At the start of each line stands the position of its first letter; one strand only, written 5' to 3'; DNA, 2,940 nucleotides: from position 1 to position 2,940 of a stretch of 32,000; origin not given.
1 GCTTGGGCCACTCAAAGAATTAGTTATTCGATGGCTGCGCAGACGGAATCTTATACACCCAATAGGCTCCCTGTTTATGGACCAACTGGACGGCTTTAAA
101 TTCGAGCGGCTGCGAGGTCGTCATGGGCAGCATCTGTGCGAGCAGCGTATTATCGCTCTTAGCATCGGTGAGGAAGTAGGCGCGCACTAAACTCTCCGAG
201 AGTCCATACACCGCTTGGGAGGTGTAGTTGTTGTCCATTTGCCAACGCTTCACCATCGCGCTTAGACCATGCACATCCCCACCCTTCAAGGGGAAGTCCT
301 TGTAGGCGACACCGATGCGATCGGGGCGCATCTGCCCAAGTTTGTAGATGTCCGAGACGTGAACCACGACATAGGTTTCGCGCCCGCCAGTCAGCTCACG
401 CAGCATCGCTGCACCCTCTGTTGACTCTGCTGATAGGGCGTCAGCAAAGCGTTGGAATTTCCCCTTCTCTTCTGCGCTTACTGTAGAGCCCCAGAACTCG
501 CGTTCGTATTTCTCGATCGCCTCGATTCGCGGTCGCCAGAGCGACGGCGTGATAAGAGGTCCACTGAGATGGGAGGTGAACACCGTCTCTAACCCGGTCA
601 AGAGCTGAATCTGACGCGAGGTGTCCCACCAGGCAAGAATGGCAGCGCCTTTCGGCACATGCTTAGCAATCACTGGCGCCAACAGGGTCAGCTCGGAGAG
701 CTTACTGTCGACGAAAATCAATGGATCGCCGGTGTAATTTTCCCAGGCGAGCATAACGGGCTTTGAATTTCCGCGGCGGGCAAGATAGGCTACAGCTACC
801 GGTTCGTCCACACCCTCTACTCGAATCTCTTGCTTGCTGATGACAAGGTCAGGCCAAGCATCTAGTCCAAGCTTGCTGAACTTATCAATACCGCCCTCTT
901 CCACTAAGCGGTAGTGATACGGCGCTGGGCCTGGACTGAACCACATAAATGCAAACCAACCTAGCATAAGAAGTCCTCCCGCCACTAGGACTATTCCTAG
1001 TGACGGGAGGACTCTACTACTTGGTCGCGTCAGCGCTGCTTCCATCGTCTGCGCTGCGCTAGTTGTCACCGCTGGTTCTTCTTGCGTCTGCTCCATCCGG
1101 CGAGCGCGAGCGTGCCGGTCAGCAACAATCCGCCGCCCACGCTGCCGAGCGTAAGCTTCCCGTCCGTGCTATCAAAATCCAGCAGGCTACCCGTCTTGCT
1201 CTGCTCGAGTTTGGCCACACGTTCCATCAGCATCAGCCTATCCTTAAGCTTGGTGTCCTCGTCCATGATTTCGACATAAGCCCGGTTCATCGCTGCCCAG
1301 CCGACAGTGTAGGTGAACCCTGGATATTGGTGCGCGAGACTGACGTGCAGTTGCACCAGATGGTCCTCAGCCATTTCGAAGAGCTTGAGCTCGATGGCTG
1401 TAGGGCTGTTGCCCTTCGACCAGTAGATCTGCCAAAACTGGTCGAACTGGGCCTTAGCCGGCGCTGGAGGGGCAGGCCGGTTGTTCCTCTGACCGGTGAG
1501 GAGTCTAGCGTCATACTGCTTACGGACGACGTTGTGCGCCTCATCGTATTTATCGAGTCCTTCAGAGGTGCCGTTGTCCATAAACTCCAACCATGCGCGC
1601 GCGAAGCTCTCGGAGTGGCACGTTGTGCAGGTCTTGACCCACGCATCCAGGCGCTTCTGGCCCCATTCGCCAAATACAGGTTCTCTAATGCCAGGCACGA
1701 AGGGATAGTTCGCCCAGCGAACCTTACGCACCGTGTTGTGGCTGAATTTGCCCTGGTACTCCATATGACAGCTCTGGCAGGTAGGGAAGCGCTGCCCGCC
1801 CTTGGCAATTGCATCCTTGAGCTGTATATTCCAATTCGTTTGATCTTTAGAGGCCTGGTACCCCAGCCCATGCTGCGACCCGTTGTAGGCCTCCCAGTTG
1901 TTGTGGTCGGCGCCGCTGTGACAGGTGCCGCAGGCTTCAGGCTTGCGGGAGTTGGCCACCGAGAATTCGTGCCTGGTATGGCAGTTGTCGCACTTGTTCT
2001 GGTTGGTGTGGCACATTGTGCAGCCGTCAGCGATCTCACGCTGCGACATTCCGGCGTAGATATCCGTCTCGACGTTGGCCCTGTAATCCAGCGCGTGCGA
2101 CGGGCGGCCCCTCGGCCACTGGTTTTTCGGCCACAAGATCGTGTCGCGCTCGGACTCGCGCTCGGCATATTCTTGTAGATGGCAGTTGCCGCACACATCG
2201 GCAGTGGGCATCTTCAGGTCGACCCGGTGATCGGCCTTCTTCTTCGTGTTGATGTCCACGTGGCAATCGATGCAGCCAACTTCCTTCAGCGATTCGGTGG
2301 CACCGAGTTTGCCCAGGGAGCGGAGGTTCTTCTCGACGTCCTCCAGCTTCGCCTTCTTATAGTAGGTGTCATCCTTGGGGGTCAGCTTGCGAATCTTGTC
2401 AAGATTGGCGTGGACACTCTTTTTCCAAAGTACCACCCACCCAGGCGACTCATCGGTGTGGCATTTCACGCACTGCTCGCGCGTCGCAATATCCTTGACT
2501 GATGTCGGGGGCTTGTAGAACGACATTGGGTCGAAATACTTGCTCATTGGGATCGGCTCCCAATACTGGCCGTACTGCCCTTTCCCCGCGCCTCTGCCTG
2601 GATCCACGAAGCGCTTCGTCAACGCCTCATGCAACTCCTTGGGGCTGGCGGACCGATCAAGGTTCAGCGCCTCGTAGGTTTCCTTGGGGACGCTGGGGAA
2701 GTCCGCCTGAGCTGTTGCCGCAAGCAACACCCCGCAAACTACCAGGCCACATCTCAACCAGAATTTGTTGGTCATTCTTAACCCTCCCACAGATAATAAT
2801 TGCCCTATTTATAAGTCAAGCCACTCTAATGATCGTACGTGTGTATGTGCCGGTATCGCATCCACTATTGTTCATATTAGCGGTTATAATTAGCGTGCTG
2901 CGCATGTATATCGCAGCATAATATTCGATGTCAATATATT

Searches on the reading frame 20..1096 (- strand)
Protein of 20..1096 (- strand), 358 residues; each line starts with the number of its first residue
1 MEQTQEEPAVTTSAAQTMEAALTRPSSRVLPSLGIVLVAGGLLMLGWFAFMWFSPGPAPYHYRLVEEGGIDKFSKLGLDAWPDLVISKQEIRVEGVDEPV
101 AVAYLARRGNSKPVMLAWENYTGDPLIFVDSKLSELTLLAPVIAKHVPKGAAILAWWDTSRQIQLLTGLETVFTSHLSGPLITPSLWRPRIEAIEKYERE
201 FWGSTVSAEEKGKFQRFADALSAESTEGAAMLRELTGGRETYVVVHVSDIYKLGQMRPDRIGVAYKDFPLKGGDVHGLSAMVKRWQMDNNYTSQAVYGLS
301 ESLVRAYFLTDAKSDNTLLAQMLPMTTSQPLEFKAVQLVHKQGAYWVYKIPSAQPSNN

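Call 3: search_protein_families(library=pfam, proteins=[window:20-1096:-], max_evalue=0.01)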
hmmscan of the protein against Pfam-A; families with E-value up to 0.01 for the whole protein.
window:20-1096:- (358 aa): 0 families

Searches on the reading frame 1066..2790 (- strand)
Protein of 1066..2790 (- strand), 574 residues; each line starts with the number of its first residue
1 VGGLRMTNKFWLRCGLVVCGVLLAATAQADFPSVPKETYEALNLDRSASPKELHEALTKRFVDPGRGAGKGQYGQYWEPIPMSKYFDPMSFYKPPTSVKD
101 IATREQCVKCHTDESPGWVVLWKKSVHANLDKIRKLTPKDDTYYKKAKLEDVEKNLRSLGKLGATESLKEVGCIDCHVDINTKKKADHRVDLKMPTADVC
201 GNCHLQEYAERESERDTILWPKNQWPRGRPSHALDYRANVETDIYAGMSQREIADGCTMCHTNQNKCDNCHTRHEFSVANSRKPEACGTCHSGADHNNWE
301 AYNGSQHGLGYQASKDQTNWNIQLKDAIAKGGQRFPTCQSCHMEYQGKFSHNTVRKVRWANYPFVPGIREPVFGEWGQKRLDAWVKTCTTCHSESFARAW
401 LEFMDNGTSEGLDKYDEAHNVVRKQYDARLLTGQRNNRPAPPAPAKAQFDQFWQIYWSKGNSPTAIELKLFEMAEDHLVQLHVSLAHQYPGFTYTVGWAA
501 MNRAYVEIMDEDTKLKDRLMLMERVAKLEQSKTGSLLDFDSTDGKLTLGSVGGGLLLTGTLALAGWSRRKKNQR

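Call 3: search_protein_families(library=pfam, proteins=[window:1066-2790:-], max_evalue=0.01)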
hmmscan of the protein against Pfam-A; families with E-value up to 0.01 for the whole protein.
window:1066-2790:- (574 aa): 4 families
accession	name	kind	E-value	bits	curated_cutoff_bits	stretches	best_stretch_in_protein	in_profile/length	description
PF13447.11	Multi-haem_cyto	-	6.2e-133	442.5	21.9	1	169-439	1-269/269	Seven times multi-haem cytochrome CxxCH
PF14522.11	Cytochrome_C7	-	1.7e-10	41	24.8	1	169-262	12-67/67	Cytochrome c7 and related cytochrome c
PF09699.15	Paired_CXXCH_1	-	3.5e-06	27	20.6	0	170-204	6-36/41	Doubled CXXCH motif (Paired_CXXCH_1)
PF14537.11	Cytochrom_c3_2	-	0.00019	22.3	25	0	261-344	2-66/79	Cytochrome c3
